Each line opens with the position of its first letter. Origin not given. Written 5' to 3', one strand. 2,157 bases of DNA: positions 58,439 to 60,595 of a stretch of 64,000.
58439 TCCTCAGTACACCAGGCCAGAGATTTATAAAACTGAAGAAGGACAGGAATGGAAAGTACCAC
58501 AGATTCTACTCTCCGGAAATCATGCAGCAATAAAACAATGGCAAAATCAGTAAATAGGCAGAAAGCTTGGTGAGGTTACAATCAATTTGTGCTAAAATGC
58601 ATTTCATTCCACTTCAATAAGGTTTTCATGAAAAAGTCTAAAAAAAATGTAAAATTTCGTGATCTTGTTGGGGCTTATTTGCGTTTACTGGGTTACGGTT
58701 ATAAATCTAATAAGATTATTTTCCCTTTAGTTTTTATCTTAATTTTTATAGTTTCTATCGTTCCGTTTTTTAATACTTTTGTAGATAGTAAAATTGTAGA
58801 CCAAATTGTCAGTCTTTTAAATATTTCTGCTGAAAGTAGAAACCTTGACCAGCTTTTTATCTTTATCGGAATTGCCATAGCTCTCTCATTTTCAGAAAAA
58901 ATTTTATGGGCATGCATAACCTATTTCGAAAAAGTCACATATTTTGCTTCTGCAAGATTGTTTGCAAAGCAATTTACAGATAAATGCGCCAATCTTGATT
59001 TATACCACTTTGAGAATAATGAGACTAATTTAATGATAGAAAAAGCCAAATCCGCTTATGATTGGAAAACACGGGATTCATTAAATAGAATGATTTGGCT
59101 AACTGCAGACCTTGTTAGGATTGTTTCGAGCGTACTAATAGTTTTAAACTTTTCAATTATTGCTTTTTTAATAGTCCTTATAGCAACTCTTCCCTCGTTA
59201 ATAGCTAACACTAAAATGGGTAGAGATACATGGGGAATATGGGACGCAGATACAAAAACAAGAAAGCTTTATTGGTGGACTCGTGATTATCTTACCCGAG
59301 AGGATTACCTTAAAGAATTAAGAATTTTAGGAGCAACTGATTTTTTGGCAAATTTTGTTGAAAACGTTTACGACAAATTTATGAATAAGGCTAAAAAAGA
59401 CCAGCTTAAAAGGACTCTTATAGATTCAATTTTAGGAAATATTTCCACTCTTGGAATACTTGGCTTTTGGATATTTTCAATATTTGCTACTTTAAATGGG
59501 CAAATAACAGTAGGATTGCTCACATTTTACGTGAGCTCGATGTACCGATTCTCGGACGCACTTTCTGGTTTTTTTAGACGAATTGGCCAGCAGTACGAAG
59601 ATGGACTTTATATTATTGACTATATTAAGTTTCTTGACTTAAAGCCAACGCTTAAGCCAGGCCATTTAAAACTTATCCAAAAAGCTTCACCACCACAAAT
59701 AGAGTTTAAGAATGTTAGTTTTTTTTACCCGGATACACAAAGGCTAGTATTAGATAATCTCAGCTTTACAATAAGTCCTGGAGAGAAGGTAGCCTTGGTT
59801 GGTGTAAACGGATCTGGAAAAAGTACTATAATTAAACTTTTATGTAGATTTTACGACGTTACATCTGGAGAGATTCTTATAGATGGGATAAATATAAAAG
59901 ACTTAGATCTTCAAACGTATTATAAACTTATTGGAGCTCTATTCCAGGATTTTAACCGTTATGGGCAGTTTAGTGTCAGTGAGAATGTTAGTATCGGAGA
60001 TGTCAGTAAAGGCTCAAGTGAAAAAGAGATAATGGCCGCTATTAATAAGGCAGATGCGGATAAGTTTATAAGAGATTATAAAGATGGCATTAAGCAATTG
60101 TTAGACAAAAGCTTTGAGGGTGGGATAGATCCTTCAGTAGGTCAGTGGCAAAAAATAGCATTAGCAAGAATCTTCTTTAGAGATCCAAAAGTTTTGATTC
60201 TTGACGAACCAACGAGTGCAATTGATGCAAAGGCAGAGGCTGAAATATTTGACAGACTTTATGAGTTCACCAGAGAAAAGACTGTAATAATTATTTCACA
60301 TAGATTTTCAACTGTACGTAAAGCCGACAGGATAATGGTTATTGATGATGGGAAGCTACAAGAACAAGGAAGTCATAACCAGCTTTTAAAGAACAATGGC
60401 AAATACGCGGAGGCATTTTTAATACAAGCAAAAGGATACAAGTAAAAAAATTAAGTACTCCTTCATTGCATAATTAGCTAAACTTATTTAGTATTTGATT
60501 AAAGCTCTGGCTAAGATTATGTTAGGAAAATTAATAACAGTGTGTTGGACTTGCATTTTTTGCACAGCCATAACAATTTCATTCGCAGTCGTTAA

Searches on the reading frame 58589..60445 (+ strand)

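Call 31: search_protein_families(library=pfam, proteins=[window:58589-60445:+], max_evalue=0.00001)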
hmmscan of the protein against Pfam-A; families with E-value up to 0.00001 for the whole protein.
window:58589-60445:+ (618 aa): 3 families
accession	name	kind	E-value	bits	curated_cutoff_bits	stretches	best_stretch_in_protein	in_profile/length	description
PF00005.33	ABC_tran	-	9e-31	107.7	25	1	388-543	1-137/137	ABC transporter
PF13304.12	AAA_21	-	1.7e-08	35.4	27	0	523-571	245-298/304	AAA domain, putative AbiEii toxin, Type IV TA system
PF02463.25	SMC_N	-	2.6e-06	27.5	40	0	535-585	161-211/220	RecF/RecN/SMC N terminal domain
